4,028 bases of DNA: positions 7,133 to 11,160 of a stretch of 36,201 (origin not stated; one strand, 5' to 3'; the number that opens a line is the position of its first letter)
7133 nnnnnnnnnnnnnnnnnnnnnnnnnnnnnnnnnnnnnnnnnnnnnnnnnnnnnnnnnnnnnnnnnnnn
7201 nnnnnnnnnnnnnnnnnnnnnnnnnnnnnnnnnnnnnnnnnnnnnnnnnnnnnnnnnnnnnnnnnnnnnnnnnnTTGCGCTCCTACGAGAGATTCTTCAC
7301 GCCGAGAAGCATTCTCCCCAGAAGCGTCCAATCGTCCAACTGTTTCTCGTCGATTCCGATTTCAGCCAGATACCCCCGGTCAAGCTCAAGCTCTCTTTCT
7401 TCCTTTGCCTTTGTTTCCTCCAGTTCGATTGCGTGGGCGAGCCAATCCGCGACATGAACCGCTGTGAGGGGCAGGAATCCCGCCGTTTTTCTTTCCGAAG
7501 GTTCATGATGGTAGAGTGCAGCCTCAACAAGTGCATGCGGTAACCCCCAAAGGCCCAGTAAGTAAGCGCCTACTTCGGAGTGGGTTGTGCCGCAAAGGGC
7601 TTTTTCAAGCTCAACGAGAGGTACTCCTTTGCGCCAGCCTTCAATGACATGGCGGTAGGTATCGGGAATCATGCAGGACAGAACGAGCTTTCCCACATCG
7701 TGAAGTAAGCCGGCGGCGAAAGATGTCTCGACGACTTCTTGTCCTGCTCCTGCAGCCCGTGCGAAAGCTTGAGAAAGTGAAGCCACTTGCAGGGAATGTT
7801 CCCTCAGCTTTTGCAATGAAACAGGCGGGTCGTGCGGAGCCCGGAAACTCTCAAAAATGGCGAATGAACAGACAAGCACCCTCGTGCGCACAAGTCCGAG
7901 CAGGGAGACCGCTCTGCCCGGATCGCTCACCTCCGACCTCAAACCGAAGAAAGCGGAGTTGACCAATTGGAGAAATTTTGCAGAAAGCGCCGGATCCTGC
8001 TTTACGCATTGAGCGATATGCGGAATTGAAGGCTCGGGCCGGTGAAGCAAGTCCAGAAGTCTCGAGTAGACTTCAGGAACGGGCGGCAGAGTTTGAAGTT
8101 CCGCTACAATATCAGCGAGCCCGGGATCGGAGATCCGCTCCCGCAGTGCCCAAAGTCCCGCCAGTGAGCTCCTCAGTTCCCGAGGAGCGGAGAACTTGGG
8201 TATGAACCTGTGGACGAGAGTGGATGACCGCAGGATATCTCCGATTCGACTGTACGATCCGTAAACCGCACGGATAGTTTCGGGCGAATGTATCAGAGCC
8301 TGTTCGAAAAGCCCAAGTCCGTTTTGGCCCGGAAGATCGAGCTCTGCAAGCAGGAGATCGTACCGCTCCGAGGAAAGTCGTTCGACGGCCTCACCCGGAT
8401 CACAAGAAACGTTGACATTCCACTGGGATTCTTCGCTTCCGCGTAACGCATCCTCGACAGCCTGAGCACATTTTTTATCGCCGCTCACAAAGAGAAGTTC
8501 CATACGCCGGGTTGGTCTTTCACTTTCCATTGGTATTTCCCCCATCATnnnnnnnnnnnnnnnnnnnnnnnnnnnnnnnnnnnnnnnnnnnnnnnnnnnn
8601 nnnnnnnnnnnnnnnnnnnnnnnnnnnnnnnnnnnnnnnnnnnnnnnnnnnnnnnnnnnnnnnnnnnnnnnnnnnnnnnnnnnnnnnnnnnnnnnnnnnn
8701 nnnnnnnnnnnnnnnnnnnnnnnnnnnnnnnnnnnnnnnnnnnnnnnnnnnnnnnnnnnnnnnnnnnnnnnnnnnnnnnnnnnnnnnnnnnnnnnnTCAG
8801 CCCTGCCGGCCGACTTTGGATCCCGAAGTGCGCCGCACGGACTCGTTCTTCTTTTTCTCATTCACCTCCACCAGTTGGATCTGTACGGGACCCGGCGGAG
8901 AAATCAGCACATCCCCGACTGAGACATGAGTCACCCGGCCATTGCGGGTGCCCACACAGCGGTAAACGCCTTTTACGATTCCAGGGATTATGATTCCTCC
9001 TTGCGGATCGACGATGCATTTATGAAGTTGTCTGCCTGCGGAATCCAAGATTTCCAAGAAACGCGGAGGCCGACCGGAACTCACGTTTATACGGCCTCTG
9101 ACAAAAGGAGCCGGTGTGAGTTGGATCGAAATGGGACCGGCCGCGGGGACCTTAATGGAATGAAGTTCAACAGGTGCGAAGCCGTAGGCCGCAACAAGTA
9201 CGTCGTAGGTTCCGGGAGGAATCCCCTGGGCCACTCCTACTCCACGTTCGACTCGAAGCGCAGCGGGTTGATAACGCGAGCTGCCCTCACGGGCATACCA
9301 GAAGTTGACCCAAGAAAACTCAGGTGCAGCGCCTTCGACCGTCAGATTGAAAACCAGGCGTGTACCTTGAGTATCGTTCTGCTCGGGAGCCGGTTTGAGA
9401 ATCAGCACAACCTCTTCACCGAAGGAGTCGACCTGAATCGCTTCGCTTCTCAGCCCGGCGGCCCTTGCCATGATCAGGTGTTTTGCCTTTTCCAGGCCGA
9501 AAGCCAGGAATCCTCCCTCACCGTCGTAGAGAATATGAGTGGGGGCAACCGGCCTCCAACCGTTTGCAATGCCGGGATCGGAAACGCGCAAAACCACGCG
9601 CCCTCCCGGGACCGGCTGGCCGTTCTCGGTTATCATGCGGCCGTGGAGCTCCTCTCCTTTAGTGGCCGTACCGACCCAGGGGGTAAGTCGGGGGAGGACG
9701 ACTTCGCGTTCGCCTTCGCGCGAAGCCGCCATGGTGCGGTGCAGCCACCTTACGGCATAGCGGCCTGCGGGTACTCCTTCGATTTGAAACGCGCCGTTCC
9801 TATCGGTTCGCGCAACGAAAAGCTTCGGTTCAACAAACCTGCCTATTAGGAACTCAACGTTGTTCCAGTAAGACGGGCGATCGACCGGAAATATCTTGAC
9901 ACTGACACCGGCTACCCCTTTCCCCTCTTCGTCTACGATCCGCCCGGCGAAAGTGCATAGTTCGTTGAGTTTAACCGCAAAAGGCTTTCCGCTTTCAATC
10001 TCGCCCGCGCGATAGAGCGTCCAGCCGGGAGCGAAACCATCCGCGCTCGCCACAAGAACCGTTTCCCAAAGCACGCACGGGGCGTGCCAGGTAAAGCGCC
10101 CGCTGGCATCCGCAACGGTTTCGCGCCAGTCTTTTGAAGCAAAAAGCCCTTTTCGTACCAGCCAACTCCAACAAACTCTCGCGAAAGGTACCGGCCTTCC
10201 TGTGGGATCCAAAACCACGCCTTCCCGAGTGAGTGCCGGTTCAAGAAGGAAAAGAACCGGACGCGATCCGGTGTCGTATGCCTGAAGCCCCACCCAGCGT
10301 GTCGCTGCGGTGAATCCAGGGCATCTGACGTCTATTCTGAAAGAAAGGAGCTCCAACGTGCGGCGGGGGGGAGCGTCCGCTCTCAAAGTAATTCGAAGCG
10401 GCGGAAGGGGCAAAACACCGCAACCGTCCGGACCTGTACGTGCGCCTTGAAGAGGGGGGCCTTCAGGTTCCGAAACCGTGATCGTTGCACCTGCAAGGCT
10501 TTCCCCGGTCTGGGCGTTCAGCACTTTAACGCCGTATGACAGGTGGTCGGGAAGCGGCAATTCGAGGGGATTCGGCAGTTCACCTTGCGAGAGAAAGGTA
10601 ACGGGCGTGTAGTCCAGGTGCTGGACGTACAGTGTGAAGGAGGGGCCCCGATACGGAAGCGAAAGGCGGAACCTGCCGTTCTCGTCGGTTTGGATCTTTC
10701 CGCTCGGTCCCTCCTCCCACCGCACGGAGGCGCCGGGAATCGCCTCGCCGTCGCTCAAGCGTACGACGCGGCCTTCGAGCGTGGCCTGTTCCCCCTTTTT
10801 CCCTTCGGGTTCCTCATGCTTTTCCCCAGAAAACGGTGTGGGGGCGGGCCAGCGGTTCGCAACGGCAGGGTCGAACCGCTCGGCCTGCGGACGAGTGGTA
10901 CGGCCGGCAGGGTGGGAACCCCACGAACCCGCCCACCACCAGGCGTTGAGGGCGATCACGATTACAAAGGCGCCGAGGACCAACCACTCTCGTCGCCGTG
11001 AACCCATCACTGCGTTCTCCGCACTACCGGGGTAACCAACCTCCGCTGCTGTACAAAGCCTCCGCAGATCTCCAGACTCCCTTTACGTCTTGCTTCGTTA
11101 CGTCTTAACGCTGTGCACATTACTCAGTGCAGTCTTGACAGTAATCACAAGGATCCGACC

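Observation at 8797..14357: Membrane-tethered ECF sigma factor with a large ectodomain, followed by a Cys-rich secreted protein and a sigma-less paralogue of the same ectodomain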

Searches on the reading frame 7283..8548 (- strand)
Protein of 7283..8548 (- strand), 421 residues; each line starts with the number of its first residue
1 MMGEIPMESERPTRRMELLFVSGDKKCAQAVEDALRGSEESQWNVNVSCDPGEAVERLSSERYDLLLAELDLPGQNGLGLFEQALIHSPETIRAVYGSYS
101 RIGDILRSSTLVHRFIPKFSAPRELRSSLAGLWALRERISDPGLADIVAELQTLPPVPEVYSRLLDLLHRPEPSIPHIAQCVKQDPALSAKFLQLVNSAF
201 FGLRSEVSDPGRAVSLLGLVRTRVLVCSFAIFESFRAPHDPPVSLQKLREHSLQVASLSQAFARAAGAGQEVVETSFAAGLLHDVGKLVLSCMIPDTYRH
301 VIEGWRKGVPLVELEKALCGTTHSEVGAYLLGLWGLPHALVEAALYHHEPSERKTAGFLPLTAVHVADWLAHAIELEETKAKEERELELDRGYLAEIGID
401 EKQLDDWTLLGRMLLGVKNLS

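Call 27: search_protein_families(library=pfam, proteins=[window:7283-8548:-], max_evalue=0.01)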
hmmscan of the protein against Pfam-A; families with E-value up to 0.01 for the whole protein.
window:7283-8548:- (421 aa): 3 families
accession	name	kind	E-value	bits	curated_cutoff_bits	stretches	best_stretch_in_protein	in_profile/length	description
PF08668.18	HDOD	-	5.5e-54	183.1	22.9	1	154-350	1-196/196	HDOD domain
PF01966.28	HD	-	3.1e-11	44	22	1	250-370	3-113/116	HD domain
PF00072.30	Response_reg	-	1.9e-05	25.2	30.2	1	23-127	6-108/111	Response regulator receiver domain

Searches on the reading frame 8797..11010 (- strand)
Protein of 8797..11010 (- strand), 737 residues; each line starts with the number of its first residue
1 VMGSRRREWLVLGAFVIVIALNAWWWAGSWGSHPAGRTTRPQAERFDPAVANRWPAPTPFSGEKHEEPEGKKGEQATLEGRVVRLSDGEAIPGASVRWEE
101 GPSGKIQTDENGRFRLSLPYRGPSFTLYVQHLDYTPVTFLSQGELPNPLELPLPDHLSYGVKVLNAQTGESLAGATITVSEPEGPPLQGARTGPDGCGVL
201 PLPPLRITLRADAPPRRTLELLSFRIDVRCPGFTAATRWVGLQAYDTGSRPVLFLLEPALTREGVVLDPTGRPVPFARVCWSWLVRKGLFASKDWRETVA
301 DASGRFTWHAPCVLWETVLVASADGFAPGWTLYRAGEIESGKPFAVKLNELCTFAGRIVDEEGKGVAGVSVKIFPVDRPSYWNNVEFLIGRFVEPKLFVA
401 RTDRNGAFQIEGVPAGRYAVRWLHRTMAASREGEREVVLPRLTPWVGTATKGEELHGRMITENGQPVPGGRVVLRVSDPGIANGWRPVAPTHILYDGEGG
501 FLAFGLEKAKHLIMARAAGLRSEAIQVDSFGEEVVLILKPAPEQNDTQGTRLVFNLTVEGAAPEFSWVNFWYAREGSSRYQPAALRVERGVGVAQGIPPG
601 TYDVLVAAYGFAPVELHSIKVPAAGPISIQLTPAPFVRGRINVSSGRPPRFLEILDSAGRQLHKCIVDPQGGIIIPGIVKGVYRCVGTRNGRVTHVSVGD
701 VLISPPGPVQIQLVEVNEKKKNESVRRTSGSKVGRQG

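Call 3: search_protein_families(library=pfam, proteins=[window:8797-11010:-], max_evalue=1)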
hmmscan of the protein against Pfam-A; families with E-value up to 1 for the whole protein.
window:8797-11010:- (737 aa): 10 families
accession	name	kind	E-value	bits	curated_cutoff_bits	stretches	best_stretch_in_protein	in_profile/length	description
PF13620.12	CarboxypepD_reg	-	3.9e-40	136.5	32.3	5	77-139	1-64/82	Carboxypeptidase regulatory-like domain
PF13715.12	CarbopepD_reg_2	-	1.7e-15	57.3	32.2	1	79-138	2-59/88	CarboxypepD_reg-like domain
PF10670.15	DUF4198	-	2.7e-05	24.8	34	1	362-425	156-208/209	Domain of unknown function (DUF4198)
PF00775.27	Dioxygenase_C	-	0.00052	20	27.3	1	352-421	30-99/182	Dioxygenase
PF17802.7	SpaA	-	0.0018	18.8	23.1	0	360-421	9-57/91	Prealbumin-like fold domain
PF20598.4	DUF6795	-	0.0032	18.2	27.4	0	87-117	8-44/103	Domain of unknown function (DUF6795)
PF14686.12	fn3_3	-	0.0032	17.6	24.4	1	398-420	27-49/75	Polysaccharide lyase family 4, domain II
PF15976.11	CooC_C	-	0.019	15.4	29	0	346-371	11-36/93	CS1-pili formation C-terminal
PF11974.14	bMG3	-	0.02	15.3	34.9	0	161-197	17-53/103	Bacterial alpha-2-macroglobulin MG3 domain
PF25020.1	TTR_TEN1-4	-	0.24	11.8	27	0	352-373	7-28/86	Teneurin TTR-like domain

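Call 4: search_protein_families(library=ncbifam, proteins=[window:8797-11010:-], max_evalue=1)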
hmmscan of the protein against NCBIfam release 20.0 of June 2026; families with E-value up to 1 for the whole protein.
window:8797-11010:- (737 aa): 1 family
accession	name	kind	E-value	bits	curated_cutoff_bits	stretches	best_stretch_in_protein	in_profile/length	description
TIGR04056.1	OMP_RagA_SusC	subfamily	0.00048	18.6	368.25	1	77-138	2-58/981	SusC/RagA family TonB-linked outer membrane protein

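Call 12: list_cluster_members(proteins=[P0001, P0006, window:8797-11010:-])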
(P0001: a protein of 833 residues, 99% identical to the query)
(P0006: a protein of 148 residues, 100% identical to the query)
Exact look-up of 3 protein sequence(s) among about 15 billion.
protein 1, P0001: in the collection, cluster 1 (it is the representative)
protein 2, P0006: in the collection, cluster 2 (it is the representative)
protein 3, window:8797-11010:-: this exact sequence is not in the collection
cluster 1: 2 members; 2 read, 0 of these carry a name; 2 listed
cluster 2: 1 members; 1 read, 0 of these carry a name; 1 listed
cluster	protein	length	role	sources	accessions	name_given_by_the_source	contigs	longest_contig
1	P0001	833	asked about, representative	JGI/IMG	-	-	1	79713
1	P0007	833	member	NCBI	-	-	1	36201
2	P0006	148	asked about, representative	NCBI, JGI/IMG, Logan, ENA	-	-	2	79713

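Call 14: find_homologous_proteins(query=window:8797-11010:-)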
Query window:8797-11010:- (737 aa): 14 proteins with E <= 0.001 among 8000 candidates.
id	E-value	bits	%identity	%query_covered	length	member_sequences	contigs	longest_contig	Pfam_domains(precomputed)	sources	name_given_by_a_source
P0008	0.0e+0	1699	100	100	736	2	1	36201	PF10670.16,PF13715.13,PF13620.13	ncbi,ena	-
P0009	6.8e-16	76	25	84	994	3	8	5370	PF17789.8,PF07210.19,PF17802.8,PF00775.28,PF13620.13,PF17210.10,PF10670.16,PF13715.13,PF25020.2,PF02369.23,PF11974.15,PF14686.13,PF24025.2,PF20598.5,PF15976.12,PF09430.17,PF22904.4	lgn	-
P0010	1.4e-15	75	29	51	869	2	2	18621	PF17802.8,PF00775.28,PF13620.13,PF17210.10,PF21226.5,PF10670.16,PF13715.13,PF02369.23,PF20598.5,PF15976.12,PF09430.17,PF22904.4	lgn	-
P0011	7.9e-12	62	30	35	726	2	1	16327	PF17789.8,PF07210.19,PF17802.8,PF00775.28,PF13620.13,PF17210.10,PF24107.2,PF10670.16,PF13715.13,PF25020.2,PF01060.30,PF02369.23,PF11974.15,PF14686.13,PF20598.5,PF15976.12,PF09430.17,PF22904.4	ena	-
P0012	4.0e-11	60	26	79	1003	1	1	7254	PF17789.8,PF07210.19,PF17802.8,PF00775.28,PF13620.13,PF17210.10,PF24107.2,PF10670.16,PF13715.13,PF25020.2,PF01060.30,PF02369.23,PF00576.28,PF14686.13,PF20598.5,PF15976.12,PF09430.17,PF22904.4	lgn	-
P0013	7.6e-11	59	27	55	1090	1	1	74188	PF10670.16,PF13715.13,PF25020.2,PF02369.23,PF20598.5,PF17802.8,PF00775.28,PF13620.13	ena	-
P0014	4.8e-8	50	35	15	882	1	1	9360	PF07210.19,PF08308.18,PF17802.8,PF00775.28,PF13620.13,PF17210.10,PF10670.16,PF13715.13,PF25020.2,PF02369.23,PF14686.13,PF20598.5,PF15976.12,PF09430.17,PF22904.4,PF09134.17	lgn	-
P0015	1.6e-7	48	24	58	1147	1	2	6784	PF17802.8,PF00775.28,PF13620.13,PF24107.2,PF17936.8,PF10670.16,PF13715.13,PF25020.2,PF02369.23,PF14686.13,PF20598.5,PF22904.4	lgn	-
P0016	5.2e-7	47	24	30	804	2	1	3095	PF17802.8,PF00775.28,PF13620.13,PF17210.10,PF10670.16,PF13715.13,PF02369.23,PF11974.15,PF20598.5,PF15976.12,PF00578.28,PF22904.4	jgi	jgi:protocatechuate 3,4-dioxygenase beta subunit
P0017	6.8e-7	46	25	55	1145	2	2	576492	PF17802.8,PF23193.2,PF00775.28,PF13620.13,PF17210.10,PF10670.16,PF13715.13,PF02369.23,PF11974.15,PF14686.13,PF09430.17,PF22904.4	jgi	jgi:protocatechuate 3,4-dioxygenase beta subunit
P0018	1.1e-6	45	26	55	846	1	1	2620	PF08308.18,PF17802.8,PF00775.28,PF13620.13,PF17210.10,PF10670.16,PF13715.13,PF02369.23,PF14686.13,PF20598.5,PF09430.17,PF22904.4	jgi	jgi:protocatechuate 3,4-dioxygenase beta subunit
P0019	6.0e-6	43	27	54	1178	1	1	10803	PF07210.19,PF08308.18,PF17802.8,PF00775.28,PF13620.13,PF17210.10,PF10670.16,PF13715.13,PF25020.2,PF02369.23,PF14686.13,PF20598.5,PF15976.12,PF09430.17,PF22904.4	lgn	-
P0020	2.7e-5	41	28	26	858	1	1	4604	PF10670.16,PF02369.23,PF20598.5,PF04545.23,PF04542.21,PF13620.13,PF08281.19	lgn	-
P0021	1.1e-4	39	27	32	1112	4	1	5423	PF17789.8,PF17802.8,PF00775.28,PF13620.13,PF17210.10,PF24107.2,PF10670.16,PF13715.13,PF25020.2,PF02369.23,PF14686.13,PF20598.5,PF15976.12,PF09430.17,PF22904.4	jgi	jgi:protocatechuate 3,4-dioxygenase beta subunit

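Call 48: find_related_loci(query=A2, collection=genome_contigs, flank=10000)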
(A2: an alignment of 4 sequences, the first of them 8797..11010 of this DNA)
Query A2 (737 aa) in genome_contigs; peptide patterns used: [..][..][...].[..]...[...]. (x = any residue, [..] = any of these).
36 stretches matched a pattern; 1 encode a relative of the query (tblastn E <= 1e-3); 1 distinct loci.
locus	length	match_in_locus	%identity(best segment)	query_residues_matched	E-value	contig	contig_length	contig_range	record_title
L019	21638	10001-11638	27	134-683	1e-51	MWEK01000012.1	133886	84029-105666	MAG: Planctomycetes bacterium ADurb.Bin069 BWX69_contig000012, whole genome shotgun sequence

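Call 54: find_related_loci(query=A2, collection=metagenome_contigs, flank=10000)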
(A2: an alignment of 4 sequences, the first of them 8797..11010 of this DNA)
Query A2 (737 aa) in metagenome_contigs; peptide patterns used: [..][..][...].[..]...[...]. (x = any residue, [..] = any of these).
42 stretches matched a pattern; 1 encode a relative of the query (tblastn E <= 1e-3); 1 distinct loci.
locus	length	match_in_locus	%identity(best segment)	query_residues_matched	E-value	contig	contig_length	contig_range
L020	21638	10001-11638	27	134-683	1e-51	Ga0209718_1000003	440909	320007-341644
